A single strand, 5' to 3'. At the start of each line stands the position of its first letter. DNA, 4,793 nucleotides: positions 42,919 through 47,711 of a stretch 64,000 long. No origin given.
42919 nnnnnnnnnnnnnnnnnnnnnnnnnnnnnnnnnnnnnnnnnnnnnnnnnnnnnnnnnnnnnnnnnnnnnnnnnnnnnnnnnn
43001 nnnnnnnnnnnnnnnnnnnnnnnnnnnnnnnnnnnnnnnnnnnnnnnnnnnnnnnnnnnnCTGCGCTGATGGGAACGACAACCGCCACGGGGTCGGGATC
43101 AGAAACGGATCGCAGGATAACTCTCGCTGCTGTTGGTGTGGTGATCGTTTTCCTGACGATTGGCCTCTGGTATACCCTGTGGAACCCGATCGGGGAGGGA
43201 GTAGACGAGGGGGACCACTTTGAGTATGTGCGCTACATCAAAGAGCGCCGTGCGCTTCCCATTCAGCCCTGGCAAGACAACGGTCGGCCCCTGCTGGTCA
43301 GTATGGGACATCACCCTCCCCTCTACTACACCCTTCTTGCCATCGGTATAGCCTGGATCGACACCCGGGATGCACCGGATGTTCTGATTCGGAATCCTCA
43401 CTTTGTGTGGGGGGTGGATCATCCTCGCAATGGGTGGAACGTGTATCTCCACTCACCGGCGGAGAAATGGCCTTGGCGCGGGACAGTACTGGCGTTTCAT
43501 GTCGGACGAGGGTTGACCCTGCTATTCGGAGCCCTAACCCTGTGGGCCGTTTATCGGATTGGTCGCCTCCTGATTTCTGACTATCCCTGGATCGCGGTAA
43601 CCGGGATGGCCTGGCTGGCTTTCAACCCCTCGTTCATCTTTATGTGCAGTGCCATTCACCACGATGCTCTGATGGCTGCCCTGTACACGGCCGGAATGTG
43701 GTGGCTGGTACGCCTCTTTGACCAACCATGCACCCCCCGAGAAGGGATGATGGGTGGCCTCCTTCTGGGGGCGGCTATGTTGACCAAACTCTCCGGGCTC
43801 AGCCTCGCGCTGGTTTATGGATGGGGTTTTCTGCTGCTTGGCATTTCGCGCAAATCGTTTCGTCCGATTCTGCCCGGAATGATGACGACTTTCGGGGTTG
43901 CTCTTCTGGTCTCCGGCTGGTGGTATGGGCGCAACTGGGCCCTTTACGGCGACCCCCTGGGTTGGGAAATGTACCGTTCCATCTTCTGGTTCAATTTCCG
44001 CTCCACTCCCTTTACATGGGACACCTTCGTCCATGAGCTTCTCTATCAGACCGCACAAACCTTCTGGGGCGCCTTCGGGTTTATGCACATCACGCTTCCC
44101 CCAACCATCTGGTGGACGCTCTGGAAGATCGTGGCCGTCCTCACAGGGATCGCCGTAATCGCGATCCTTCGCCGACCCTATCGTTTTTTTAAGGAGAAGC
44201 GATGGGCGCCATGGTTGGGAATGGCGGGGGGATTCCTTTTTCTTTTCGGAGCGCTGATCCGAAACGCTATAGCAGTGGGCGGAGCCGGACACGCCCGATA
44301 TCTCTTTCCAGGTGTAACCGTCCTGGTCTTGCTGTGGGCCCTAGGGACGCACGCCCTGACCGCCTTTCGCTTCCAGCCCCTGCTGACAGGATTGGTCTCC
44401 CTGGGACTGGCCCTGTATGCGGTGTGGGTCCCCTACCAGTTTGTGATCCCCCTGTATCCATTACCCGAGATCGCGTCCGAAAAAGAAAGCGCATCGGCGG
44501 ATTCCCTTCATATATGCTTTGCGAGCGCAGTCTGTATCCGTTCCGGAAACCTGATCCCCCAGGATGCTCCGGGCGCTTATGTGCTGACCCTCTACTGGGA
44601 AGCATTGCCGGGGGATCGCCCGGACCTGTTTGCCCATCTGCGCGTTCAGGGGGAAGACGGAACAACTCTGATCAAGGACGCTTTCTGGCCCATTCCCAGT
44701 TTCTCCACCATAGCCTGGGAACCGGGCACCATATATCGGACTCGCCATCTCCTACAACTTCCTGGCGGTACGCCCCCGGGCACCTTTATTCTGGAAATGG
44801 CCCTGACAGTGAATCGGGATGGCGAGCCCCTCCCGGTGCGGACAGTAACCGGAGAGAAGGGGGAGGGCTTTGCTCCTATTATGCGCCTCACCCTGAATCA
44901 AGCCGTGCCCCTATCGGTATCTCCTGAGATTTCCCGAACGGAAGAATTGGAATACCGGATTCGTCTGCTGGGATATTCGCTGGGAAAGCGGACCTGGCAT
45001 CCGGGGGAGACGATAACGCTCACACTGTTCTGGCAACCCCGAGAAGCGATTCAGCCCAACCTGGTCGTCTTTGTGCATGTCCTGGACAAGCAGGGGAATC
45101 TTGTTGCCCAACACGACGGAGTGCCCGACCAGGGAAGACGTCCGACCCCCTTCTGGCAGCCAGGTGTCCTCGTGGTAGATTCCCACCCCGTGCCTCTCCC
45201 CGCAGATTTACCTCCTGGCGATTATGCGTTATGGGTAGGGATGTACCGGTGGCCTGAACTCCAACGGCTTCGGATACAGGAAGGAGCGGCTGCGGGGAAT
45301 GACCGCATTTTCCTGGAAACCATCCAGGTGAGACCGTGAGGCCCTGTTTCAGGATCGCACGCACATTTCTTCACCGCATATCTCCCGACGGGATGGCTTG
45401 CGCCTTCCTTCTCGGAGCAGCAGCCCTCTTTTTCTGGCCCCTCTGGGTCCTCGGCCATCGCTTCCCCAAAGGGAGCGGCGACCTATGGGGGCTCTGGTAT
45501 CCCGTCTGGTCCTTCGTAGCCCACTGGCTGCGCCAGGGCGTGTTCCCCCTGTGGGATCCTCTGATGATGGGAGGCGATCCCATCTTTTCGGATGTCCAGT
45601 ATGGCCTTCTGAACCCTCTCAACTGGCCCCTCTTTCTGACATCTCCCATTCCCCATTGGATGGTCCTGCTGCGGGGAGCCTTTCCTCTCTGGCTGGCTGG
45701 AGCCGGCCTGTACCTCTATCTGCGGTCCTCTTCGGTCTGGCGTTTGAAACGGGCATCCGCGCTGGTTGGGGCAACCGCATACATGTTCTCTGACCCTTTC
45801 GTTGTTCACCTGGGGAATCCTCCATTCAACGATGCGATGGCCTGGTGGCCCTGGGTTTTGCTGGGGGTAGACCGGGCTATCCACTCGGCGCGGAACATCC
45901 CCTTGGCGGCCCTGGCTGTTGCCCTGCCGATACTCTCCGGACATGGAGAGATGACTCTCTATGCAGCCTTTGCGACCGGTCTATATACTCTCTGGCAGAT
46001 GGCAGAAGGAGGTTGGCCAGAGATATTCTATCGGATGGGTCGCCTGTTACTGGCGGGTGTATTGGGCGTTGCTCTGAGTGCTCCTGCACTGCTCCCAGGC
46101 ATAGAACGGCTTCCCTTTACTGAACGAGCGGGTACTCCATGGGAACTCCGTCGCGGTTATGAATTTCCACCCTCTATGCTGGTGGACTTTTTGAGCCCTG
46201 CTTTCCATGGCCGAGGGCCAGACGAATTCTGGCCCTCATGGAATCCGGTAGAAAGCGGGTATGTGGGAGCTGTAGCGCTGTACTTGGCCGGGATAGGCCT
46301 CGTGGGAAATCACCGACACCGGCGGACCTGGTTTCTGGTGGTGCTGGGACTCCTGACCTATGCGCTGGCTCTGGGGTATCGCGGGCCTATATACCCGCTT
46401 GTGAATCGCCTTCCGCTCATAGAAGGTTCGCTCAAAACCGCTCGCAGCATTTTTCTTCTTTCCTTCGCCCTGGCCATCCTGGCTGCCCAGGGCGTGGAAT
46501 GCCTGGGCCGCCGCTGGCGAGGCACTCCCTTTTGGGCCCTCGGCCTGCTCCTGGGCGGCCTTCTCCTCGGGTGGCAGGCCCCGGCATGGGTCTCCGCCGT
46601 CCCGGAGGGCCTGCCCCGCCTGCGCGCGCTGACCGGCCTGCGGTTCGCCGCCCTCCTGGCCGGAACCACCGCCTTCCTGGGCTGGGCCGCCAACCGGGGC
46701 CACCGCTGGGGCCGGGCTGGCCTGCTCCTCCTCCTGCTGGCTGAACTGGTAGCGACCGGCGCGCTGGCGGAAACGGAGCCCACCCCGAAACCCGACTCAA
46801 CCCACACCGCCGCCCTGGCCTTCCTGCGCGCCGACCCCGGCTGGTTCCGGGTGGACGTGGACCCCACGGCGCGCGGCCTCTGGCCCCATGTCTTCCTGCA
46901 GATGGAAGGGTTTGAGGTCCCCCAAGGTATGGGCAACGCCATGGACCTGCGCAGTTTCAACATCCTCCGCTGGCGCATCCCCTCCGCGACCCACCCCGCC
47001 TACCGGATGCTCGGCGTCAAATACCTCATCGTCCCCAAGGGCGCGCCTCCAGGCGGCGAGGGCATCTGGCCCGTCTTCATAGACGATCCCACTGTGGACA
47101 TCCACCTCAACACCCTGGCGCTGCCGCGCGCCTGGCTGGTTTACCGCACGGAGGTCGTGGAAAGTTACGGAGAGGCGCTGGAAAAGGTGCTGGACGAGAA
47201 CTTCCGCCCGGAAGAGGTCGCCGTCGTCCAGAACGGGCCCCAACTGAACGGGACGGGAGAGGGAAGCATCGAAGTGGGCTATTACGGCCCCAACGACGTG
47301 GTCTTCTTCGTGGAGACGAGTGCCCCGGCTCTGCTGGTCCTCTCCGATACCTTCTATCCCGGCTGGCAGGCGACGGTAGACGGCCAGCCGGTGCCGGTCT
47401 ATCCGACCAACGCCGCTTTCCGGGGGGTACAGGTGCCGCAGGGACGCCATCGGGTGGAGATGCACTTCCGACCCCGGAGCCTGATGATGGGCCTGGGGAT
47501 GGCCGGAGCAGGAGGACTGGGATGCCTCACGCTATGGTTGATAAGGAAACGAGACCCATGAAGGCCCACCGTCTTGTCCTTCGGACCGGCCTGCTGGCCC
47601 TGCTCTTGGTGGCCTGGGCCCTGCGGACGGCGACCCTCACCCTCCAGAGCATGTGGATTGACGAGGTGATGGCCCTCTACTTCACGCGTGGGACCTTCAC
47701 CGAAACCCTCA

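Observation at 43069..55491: A 12.4-kb co-directional array of six GT-C glycosyltransferase genes, five sharing a novel C-terminal beta module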

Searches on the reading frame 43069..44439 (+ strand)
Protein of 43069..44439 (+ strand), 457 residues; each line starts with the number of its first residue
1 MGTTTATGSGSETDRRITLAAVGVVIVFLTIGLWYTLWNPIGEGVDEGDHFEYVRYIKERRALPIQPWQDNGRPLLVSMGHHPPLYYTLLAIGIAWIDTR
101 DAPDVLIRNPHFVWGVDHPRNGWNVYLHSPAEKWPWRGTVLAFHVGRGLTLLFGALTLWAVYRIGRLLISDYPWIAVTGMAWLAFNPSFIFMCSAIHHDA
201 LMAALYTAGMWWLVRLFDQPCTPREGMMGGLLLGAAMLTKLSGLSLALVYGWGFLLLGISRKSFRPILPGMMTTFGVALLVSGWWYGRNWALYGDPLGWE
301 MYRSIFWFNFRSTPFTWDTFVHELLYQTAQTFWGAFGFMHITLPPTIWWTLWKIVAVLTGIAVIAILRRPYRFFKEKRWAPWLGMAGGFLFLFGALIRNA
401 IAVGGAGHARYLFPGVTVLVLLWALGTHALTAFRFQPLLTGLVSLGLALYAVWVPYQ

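Call 28: search_protein_families(library=pfam, proteins=[window:43069-44439:+], max_evalue=10)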
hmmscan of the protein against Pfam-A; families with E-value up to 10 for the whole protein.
window:43069-44439:+ (457 aa): 1 family
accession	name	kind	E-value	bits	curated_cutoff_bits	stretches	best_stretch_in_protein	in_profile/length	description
PF04831.18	POPDC1-3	-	5.7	7.5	28.1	0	140-195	14-66/140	POPDC1-3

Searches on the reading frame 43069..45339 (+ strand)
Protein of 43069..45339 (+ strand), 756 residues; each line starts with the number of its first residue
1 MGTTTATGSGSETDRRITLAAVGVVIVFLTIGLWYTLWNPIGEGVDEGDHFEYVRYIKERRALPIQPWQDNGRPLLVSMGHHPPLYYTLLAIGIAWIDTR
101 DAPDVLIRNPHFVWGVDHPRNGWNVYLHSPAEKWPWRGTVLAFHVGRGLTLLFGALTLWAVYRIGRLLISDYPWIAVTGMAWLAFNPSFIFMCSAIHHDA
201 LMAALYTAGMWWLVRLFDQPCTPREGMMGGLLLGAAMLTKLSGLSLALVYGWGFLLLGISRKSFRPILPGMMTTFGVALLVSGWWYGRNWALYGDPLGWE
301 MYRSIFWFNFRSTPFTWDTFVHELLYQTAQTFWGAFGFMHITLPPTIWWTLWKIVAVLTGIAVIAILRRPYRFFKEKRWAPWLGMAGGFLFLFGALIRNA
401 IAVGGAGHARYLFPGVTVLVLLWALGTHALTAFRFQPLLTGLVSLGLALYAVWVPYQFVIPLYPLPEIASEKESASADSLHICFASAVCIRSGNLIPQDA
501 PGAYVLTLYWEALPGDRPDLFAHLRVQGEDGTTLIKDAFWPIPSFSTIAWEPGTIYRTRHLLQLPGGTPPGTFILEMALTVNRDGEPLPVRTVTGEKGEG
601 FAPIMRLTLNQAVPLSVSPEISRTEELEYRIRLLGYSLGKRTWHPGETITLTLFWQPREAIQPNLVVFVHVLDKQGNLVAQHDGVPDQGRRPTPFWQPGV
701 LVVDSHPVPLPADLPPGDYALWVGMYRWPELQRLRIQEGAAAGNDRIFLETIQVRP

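Call 3: search_protein_families(library=pfam, proteins=[window:43069-45339:+], max_evalue=0.01)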
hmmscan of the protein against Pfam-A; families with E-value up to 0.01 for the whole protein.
window:43069-45339:+ (756 aa): 0 families

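Call 8: search_protein_families(library=ncbifam, proteins=[window:43069-45339:+], max_evalue=1)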
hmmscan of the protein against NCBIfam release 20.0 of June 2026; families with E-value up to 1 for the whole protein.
window:43069-45339:+ (756 aa): 0 families

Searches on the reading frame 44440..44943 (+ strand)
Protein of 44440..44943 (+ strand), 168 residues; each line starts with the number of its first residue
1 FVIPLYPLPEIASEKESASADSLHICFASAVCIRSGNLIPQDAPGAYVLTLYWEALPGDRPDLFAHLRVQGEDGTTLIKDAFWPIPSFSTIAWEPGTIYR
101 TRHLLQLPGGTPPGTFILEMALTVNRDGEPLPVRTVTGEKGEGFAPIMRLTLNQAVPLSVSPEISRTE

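Call 9: search_protein_families(library=pfam, proteins=[window:44440-44943:+], max_evalue=10)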
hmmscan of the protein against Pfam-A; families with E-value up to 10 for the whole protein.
window:44440-44943:+ (168 aa): 0 families

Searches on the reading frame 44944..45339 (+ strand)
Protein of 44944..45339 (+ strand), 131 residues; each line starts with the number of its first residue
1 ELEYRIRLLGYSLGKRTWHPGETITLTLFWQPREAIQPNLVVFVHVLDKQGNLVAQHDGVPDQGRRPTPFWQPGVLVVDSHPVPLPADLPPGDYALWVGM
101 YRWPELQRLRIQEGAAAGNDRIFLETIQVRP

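Call 9: search_protein_families(library=pfam, proteins=[window:44944-45339:+], max_evalue=10)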
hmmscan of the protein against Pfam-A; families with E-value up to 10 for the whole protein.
window:44944-45339:+ (131 aa): 1 family
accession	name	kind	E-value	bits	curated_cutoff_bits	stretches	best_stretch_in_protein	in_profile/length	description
PF14524.12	Wzt_C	-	0.049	14.1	30.4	1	17-99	27-104/143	Wzt C-terminal domain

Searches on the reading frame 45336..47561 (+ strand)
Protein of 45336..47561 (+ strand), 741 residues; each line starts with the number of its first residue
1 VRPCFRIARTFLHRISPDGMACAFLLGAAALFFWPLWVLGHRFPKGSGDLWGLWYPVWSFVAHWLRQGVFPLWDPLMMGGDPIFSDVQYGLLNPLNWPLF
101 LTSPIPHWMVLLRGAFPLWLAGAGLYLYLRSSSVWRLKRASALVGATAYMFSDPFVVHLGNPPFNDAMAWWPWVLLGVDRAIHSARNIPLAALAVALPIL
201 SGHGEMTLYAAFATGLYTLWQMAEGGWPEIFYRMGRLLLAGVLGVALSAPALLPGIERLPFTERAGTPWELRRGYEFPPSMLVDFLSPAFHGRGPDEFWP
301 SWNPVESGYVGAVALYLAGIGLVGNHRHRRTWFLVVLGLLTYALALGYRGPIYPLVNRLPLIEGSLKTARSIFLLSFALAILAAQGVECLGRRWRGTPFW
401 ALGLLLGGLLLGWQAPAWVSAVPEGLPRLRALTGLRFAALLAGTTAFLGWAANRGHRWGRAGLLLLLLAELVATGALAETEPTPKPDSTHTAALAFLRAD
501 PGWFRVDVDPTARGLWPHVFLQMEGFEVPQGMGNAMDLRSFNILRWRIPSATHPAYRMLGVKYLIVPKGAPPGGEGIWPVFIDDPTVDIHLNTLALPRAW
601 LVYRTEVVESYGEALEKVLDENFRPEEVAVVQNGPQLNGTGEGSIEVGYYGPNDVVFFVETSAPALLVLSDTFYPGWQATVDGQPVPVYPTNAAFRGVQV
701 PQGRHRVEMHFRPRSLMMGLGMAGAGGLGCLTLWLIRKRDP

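Call 3: search_protein_families(library=pfam, proteins=[window:45336-47561:+], max_evalue=0.01)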
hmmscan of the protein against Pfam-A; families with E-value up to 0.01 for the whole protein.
window:45336-47561:+ (741 aa): 1 family
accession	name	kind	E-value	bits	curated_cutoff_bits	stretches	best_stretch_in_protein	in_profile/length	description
PF09586.16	YfhO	-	1.1e-24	87.4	28.5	2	35-411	17-380/835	Bacterial membrane protein YfhO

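Call 8: search_protein_families(library=ncbifam, proteins=[window:45336-47561:+], max_evalue=1)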
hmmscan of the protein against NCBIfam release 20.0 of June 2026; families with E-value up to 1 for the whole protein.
window:45336-47561:+ (741 aa): 2 families
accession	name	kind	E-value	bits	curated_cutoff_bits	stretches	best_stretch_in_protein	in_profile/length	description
NF047590.1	GlcsyltransPgfM2Strep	equivalog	3.9e-12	45.2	1500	2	120-352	132-362/884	glycosyltransferase PgfM2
NF047589.1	GlcsyltransPgfM1Strep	equivalog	3e-06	25.6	1400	1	670-722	887-939/955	glycosyltransferase PgfM1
